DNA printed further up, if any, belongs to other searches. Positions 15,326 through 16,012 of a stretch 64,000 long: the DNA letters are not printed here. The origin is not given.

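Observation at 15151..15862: Tandem cytoplasmic HiPIP-like paralogues between hupL and the maturation protease: candidate electron acceptor for a group 2a hydrogenase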

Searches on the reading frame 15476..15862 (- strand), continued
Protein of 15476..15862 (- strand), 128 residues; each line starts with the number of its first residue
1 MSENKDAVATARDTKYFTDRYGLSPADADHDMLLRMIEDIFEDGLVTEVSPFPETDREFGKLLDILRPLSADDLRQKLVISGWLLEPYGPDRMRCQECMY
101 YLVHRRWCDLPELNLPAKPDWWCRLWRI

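Call 57: find_related_loci(query=A4, collection=metagenome_contigs, flank=10000)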
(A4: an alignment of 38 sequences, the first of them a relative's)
Query A4 (350 aa) in metagenome_contigs; peptide patterns used: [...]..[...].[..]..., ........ (x = any residue, [..] = any of these).
333 stretches matched a pattern; 35 encode a relative of the query (tblastn E <= 1e-3); 35 distinct loci.
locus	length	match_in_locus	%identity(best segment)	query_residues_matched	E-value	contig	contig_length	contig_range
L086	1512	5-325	67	244-350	6e-48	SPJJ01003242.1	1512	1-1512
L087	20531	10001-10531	45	174-350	7e-42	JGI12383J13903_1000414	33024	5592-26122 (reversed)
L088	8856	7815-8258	49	211-350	2e-37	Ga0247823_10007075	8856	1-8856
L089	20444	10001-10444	49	211-350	5e-37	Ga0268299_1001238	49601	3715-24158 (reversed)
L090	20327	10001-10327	57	242-350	8e-37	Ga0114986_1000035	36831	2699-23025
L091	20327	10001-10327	56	242-350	8e-37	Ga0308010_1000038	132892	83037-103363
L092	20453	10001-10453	48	208-350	2e-36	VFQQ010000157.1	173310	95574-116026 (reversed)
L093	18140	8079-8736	58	238-350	1e-36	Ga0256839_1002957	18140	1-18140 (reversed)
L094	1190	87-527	48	211-349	2e-37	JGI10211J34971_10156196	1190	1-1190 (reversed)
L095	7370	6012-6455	47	211-350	4e-36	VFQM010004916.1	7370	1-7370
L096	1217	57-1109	32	11-350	1e-36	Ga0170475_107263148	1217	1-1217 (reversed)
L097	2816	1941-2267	54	242-350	5e-35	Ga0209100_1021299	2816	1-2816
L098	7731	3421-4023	63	223-350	5e-35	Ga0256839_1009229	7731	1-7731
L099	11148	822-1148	54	242-350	6e-35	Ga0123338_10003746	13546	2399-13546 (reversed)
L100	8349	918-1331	45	213-350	1e-34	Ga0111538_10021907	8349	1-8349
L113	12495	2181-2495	49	246-350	1e-29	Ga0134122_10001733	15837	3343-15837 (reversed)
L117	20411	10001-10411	40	219-350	4e-29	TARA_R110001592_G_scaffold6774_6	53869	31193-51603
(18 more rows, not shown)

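Call 65: search_protein_families(library=pfam, proteins=[P0242, P0259, P0262, P0281, P0294, P0301, P0271, P0260, P0276, P0295], max_evalue=0.01)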
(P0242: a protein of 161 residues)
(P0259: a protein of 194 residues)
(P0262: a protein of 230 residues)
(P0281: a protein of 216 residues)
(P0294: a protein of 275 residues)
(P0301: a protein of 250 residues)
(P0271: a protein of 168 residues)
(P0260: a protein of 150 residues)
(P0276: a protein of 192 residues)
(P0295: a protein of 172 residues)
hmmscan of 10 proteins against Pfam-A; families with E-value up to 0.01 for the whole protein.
P0242 (161 aa): 0 families

P0259 (194 aa): 0 families

P0262 (230 aa): 0 families

P0281 (216 aa): 0 families

P0294 (275 aa): 0 families

P0301 (250 aa): 0 families

P0271 (168 aa): 0 families

P0260 (150 aa): 11 families
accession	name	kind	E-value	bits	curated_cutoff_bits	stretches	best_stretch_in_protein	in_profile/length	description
PF04545.22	Sigma70_r4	-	8.5e-11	41.7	24.1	1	44-89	4-49/50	Sigma-70, region 4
PF08281.18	Sigma70_r4_2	-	4.9e-10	39.4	25.7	1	38-83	4-49/54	Sigma-70, region 4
PF13613.12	HTH_Tnp_4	-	4.5e-06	26.6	27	1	57-92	16-51/53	Helix-turn-helix of DDE superfamily endonuclease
PF13412.12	HTH_24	-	5.5e-05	23.1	21.9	1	55-81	12-38/48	Winged helix-turn-helix DNA-binding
PF09339.16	HTH_IclR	-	8.9e-05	22.6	22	1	58-82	16-40/52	IclR helix-turn-helix domain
PF13384.12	HTH_23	-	0.00027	21.1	24.6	1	48-81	4-38/50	Homeodomain-like domain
PF12802.13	MarR_2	-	0.00039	21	27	1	57-82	16-42/61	MarR family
PF13560.12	HTH_31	-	0.00089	20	27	1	54-82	8-36/64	Helix-turn-helix domain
PF13404.12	HTH_AsnC-type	-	0.0012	19.1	27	1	62-81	19-38/42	AsnC-type helix-turn-helix domain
PF07638.17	Sigma70_ECF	-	0.0023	18.3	21.1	1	45-84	136-175/185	ECF sigma factor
PF12116.14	SpoIIID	-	0.0083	16.7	27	0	59-89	18-48/82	Stage III sporulation protein D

P0276 (192 aa): 0 families

P0295 (172 aa): 0 families

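Call 66: list_cluster_members(proteins=[P0244, P0245, P0254, P0263, P0277, P0298, P0319, P0241, P0243, P0247])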
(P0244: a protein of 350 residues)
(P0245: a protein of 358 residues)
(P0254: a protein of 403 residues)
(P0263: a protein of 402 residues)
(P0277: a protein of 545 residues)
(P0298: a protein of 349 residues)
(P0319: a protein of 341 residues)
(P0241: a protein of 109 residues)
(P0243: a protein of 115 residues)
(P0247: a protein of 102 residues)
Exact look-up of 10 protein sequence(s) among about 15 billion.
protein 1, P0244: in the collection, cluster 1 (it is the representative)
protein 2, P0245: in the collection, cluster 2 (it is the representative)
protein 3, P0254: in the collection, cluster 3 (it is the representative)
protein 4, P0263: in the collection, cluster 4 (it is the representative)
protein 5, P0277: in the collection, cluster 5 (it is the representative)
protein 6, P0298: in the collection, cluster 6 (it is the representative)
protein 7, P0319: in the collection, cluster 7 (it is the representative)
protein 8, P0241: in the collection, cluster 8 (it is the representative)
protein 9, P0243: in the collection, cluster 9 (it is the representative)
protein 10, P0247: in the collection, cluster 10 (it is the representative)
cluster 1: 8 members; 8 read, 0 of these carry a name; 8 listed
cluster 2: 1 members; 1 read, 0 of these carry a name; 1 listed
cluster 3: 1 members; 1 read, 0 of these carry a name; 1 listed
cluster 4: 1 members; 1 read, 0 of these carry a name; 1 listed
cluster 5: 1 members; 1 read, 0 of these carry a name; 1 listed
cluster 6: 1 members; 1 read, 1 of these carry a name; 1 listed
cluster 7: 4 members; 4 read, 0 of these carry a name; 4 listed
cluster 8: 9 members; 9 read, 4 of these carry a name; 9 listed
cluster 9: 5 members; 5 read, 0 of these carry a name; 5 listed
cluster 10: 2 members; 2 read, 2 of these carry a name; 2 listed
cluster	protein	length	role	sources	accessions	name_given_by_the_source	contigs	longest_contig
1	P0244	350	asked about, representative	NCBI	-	-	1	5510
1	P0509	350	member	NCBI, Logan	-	-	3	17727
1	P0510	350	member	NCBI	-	-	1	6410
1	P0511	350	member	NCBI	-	-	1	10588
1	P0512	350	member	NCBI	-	-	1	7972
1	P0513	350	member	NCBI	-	-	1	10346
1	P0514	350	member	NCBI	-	-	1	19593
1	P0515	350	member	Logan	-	-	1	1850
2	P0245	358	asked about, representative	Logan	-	-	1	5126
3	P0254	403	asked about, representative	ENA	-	-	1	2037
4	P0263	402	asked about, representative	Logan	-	-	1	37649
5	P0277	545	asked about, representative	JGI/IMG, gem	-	-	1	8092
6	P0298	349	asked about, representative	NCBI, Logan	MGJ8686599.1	MAG: hypothetical protein ACSHWQ_03915 [Spongiibacteraceae bacterium]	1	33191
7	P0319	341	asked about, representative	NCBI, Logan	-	-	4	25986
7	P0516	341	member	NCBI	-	-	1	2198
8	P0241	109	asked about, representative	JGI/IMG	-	hypothetical protein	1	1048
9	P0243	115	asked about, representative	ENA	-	-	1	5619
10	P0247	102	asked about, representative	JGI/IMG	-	hypothetical protein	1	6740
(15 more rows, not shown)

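Call 69: search_protein_families(library=pfam, proteins=[L113:2508-3113:-, L113:3229-4521:-, L113:4642-6651:-, L113:6690-7820:+, L113:8586-10880:+, L092:7384-8967:+, L092:5871-7550:+, L092:10735-11388:+, L092:11325-14066:-, L092:7238-8923:-], max_evalue=0.001)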
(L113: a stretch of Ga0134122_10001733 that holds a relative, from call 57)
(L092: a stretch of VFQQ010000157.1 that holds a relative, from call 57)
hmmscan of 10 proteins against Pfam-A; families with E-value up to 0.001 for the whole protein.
L113:2508-3113:- (201 aa): 1 family
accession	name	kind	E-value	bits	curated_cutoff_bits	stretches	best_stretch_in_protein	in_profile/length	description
PF01810.24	LysE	-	1.1e-12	48.3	25.6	1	13-198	2-188/193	LysE type translocator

L113:3229-4521:- (430 aa): 2 families
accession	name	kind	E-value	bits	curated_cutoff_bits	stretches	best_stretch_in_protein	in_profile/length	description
PF01909.29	NTP_transf_2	-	8e-10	39.4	21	1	364-405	2-43/93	Nucleotidyltransferase domain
PF18765.7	Polbeta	-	2.1e-07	31.4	26.9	1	367-404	4-41/93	Polymerase beta, Nucleotidyltransferase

L113:4642-6651:- (669 aa): 2 families
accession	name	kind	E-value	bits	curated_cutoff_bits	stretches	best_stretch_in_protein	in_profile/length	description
PF00593.30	TonB_dep_Rec_b-barrel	-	1.9e-37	130.6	27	1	257-636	26-436/436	TonB dependent receptor-like, beta-barrel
PF07715.20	Plug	-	1.9e-23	83.4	23.9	1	74-183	2-107/107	TonB-dependent Receptor Plug Domain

L113:6690-7820:+ (376 aa): 2 families
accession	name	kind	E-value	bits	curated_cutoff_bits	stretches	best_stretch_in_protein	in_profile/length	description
PF12833.13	HTH_18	-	1.8e-14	54.2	33.6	1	286-367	1-79/80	Helix-turn-helix domain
PF00165.29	HTH_AraC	-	0.00014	22.3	26.6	1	332-366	8-41/42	Bacterial regulatory helix-turn-helix proteins, AraC family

L113:8586-10880:+ (764 aa): 2 families
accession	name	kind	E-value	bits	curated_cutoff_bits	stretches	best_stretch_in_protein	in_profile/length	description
PF02687.27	FtsX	-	1.8e-22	80.1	25.5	2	635-755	2-118/120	FtsX-like permease C-terminal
PF12704.14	MacB_PCD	-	9.5e-10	39.5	27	1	399-586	1-194/207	MacB-like periplasmic core domain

L092:7384-8967:+ (527 aa): 0 families

L092:5871-7550:+ (559 aa): 0 families

L092:10735-11388:+ (217 aa): 0 families

L092:11325-14066:- (913 aa): 1 family
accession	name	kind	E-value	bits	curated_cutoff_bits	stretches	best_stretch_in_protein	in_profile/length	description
PF03781.23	FGE-sulfatase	-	3.1e-31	109.4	23.3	1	678-911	21-255/255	Sulfatase-modifying factor enzyme 1-like domain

L092:7238-8923:- (561 aa): 0 families

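Call 78: search_protein_families(library=pfam, proteins=[L090:7434-8786:+, L090:8990-10330:+, L090:10370-11017:+, L090:12053-13438:-, L090:13414-14943:-, L090:14864-16051:-, L090:16077-17093:-, L090:17094-18578:-, L090:11026-11481:-, L090:11330-11926:-], max_evalue=0.001)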
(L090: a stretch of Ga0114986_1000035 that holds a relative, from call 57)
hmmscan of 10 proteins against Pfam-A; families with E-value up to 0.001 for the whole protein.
L090:7434-8786:+ (450 aa): 1 family
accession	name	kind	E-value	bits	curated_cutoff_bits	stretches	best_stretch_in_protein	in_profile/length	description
PF11902.13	DUF3422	-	4.1e-139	464.8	25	1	24-445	4-417/418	Protein of unknown function (DUF3422)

L090:8990-10330:+ (446 aa): 0 families

L090:10370-11017:+ (215 aa): 5 families
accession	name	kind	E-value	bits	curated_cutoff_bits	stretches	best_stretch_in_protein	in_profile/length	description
PF00989.32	PAS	-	6.2e-16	58.9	22.6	1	22-135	2-113/113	PAS fold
PF08448.16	PAS_4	-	9.7e-09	35.9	23.1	1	27-140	1-110/110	PAS fold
PF00512.31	HisKA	-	0.00014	22.2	26.9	1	162-214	3-54/66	His Kinase A (phospho-acceptor) domain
PF13426.13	PAS_9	-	0.00022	21.9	27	1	39-136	9-102/103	PAS domain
PF13188.13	PAS_8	-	0.00026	21.2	21.8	1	21-71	1-48/65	PAS domain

L090:12053-13438:- (461 aa): 5 families
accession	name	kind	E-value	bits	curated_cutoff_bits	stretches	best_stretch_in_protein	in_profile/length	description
PF02518.31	HATPase_c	-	2e-25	89.8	26.4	1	353-460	3-110/111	Histidine kinase-, DNA gyrase B-, and HSP90-like ATPase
PF08448.16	PAS_4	-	2.4e-11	44.3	23.1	1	78-186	1-107/110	PAS fold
PF00989.32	PAS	-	8.6e-09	35.8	22.6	1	74-183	3-112/113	PAS fold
PF00512.31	HisKA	-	4.6e-08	33.4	26.9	1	217-257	2-44/66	His Kinase A (phospho-acceptor) domain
PF13426.13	PAS_9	-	6.3e-07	30.1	27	1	85-178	5-95/103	PAS domain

L090:13414-14943:- (509 aa): 1 family
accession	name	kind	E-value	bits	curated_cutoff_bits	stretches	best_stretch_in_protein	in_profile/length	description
PF00374.24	NiFeSe_Hases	-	2.5e-72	244.9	25.8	2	270-509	237-508/508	Nickel-dependent hydrogenase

L090:14864-16051:- (395 aa): 1 family
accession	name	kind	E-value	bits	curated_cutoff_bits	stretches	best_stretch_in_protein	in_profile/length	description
PF00015.26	MCPsignal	-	1.7e-20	74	34.6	1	190-341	4-169/172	Methyl-accepting chemotaxis protein (MCP) signalling domain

L090:16077-17093:- (338 aa): 2 families
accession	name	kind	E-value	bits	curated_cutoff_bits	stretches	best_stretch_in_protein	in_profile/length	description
PF01058.29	Oxidored_q6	-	3e-29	101.8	27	1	17-182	1-128/128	NADH ubiquinone oxidoreductase, 20 Kd subunit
PF14720.11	NiFe_hyd_SSU_C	-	4.3e-22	78.7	27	1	205-280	3-79/80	NiFe/NiFeSe hydrogenase small subunit C-terminal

L090:17094-18578:- (494 aa): 6 families
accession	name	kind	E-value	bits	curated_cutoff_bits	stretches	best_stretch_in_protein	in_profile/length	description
PF00158.32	Sigma54_activat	-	7.3e-66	221.4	20.2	1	178-336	9-167/168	Sigma-54 interaction domain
PF25601.1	AAA_lid_14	-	1e-20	73.8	27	1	342-420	1-79/87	AAA+ ATPase lid domain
PF00072.30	Response_reg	-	3.1e-20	72.8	30.2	1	12-123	1-111/111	Response regulator receiver domain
PF14532.12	Sigma54_activ_2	-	5.9e-19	69.1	25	1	186-341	16-138/138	Sigma-54 interaction domain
PF02954.25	HTH_8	-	5.1e-09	36.2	22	1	445-485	2-42/42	Bacterial regulatory protein, Fis family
PF07728.20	AAA_5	-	1.2e-05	25.8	22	1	194-313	2-124/139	AAA domain (dynein-related subfamily)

L090:11026-11481:- (151 aa): 0 families

L090:11330-11926:- (198 aa): 0 families

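Call 82: search_dna_similar(query=window:15476-15862:-, collection=plasmids, mode=protein, max_rows=15)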
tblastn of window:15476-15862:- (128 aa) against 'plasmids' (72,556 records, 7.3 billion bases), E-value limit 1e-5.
Records with a match: 12; places in all: 24; records where one place covers at least 80% of the query: 4.
Best place of each record, by identity: 60-80% 12.
By first word of the organism name: Bradyrhizobium 7; Octadecabacter 1; Roseovarius 1; Sphingopyxis 1; Novosphingobium 1; Mesorhizobium 1.
By predicted mobility (MOB-suite, as given by PLSDB): mobilizable 8; conjugative 2; non-mobilizable 2.
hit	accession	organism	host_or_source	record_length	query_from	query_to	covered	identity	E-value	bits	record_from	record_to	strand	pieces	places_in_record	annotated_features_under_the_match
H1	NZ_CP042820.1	Octadecabacter sp. SW4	single isolate,polar sea water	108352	1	128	100%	74.2%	8e-60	204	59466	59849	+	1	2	hypothetical protein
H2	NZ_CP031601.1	Roseovarius indicus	pure culture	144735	1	128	100%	74.2%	8e-60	204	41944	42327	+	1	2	hypothetical protein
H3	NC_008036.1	Sphingopyxis alaskensis RB2256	-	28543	4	128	98%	66.4%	7e-50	176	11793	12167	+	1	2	hypothetical protein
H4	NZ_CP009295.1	Novosphingobium pentaromativorans US6-1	mud sediment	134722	4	128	98%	66.4%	7e-50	176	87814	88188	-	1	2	hypothetical protein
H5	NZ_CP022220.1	Bradyrhizobium guangxiense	peanut,cell culture,roots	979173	28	128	79%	63.4%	2e-38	143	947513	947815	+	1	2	hypothetical protein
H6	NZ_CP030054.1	Bradyrhizobium guangzhouense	Arachis hypogaea,Microbe,nodule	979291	28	128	79%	63.4%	2e-38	143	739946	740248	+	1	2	hypothetical protein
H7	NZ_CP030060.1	Bradyrhizobium sp. CCBAU 53351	Arachis hypogaea,Microbe,nodule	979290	28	128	79%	63.4%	2e-38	143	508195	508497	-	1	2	hypothetical protein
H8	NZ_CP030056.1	Bradyrhizobium sp. CCBAU 53340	Arachis hypogaea,Microbe,nodule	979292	28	128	79%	63.4%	2e-38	143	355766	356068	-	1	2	hypothetical protein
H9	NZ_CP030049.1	Bradyrhizobium sp. CCBAU 53338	Arachis hypogaea,Microbe,nodule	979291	28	128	79%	63.4%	2e-38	143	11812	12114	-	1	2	hypothetical protein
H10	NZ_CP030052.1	Bradyrhizobium guangdongense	peanut,cell culture,roots of peanut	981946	28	128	79%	63.4%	2e-38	143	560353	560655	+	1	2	hypothetical protein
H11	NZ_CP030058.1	Bradyrhizobium guangdongense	Arachis hypogaea,Microbe,nodule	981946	28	128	79%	63.4%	2e-38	143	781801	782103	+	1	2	hypothetical protein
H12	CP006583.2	Mesorhizobium huakuii 7653R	Rice field soil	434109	33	128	75%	60.4%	4e-35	134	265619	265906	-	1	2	hypothetical protein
